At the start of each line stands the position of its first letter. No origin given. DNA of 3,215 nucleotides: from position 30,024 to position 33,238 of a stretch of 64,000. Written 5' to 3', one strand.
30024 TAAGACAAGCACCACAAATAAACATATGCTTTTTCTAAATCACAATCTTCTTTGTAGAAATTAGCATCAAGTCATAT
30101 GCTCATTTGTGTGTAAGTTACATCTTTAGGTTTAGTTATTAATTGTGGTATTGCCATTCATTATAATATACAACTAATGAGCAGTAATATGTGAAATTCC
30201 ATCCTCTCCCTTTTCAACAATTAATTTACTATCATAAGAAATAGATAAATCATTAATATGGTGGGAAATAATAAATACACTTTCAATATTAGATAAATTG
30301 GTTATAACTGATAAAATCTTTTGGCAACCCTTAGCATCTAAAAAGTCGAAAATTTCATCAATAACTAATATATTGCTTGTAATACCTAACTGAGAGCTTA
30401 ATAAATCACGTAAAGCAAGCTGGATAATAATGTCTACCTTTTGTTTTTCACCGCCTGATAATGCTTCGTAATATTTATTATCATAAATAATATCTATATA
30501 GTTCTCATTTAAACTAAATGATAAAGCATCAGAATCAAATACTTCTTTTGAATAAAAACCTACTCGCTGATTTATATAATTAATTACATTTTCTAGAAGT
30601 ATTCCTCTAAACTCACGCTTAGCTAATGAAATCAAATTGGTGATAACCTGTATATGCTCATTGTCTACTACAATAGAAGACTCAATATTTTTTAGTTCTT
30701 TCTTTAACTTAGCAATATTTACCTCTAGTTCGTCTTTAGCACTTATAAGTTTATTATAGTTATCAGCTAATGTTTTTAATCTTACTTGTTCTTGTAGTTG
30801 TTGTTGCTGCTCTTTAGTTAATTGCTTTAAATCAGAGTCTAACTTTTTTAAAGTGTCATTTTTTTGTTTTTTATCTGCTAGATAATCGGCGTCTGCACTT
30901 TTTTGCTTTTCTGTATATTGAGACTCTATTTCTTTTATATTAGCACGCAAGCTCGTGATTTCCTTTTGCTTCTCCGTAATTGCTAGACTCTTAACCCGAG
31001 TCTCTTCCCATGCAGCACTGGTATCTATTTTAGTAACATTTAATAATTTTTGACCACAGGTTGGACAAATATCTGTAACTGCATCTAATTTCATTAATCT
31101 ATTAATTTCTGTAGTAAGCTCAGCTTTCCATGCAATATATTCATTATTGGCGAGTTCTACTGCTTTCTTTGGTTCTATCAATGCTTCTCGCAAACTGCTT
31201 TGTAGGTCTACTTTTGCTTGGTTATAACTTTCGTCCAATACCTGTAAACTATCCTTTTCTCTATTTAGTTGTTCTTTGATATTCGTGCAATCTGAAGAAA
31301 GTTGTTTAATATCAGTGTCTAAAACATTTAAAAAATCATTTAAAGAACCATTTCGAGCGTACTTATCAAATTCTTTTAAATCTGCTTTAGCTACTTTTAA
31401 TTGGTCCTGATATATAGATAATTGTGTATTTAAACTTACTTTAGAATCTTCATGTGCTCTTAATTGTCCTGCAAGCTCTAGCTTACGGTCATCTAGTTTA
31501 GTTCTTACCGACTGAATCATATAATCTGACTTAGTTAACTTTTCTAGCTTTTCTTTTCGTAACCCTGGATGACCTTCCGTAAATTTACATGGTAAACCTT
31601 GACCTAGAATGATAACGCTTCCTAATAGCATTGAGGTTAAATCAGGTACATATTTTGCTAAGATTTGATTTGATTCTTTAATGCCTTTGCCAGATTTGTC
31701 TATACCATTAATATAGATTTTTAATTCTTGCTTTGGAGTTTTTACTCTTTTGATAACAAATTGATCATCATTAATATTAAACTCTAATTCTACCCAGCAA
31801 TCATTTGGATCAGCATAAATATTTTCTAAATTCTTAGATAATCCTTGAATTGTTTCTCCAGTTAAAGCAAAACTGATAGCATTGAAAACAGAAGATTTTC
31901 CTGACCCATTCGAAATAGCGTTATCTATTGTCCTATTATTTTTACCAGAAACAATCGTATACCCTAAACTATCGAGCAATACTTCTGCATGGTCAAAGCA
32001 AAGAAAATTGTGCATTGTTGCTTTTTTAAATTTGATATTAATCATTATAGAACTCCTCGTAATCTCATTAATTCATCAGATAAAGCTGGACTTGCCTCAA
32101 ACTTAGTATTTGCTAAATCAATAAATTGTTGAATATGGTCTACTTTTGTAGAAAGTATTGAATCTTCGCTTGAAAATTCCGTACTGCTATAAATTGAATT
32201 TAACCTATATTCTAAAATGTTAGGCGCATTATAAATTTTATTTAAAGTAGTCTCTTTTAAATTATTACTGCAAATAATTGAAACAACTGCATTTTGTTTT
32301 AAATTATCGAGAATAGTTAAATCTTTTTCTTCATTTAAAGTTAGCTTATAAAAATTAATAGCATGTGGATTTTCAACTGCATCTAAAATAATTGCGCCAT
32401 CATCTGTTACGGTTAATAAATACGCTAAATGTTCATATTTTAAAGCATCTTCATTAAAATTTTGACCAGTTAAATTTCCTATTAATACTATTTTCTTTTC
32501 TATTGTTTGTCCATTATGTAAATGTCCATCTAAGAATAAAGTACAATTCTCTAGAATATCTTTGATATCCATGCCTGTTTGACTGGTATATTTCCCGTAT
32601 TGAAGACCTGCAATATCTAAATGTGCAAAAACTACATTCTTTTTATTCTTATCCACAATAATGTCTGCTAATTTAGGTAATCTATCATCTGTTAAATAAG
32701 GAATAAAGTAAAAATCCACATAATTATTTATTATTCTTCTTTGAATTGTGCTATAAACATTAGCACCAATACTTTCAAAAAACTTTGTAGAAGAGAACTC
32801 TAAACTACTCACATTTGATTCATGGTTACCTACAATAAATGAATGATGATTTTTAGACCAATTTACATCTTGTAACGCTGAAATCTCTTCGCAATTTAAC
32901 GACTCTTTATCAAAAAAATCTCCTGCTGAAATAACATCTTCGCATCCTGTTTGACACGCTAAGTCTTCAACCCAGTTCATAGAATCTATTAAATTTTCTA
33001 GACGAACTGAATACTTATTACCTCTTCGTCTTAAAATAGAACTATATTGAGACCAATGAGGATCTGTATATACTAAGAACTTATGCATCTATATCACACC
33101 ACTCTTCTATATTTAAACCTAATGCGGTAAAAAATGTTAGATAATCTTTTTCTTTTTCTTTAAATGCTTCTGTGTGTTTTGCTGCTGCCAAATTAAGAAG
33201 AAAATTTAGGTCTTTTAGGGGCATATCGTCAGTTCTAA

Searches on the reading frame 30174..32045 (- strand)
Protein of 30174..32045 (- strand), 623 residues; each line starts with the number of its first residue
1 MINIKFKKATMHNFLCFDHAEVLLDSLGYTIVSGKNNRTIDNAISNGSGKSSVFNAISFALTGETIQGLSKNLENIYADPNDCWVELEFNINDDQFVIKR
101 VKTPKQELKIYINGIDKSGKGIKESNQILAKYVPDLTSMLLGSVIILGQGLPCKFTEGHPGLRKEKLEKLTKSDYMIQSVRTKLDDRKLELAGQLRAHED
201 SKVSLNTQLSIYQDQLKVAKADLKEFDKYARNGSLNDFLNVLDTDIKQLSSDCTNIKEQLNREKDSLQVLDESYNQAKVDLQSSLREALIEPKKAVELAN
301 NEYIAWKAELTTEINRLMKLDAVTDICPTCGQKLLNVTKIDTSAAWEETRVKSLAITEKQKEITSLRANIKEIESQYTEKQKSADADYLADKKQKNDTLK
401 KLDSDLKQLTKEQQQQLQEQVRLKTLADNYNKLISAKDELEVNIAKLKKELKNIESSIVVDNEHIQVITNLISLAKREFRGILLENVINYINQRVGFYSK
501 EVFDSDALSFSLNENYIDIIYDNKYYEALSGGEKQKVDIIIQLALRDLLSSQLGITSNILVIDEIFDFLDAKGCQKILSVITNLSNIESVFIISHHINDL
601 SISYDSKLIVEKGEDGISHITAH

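Call 13: search_protein_families(library=pfam, proteins=[window:30174-32045:-], max_evalue=0.001)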
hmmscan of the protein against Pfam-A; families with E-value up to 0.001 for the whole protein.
window:30174-32045:- (623 aa): 3 families
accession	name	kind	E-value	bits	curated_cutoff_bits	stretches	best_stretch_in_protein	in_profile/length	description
PF13476.12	AAA_23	-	3.6e-12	47.8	27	1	10-262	3-195/201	AAA domain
PF02463.25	SMC_N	-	2.5e-10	40.6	40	2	45-122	32-123/220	RecF/RecN/SMC N terminal domain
PF13558.12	SbcC_Walker_B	-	3.3e-05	24.5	27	1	525-582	29-89/90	SbcC/RAD50-like, Walker B motif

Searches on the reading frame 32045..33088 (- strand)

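Call 13: search_protein_families(library=pfam, proteins=[window:32045-33088:-], max_evalue=0.001)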
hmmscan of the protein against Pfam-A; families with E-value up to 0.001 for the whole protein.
window:32045-33088:- (347 aa): 1 family
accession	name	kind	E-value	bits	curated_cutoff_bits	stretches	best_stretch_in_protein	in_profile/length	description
PF00149.33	Metallophos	-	6.6e-07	30.4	21.5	1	3-193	2-159/191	Calcineurin-like phosphoesterase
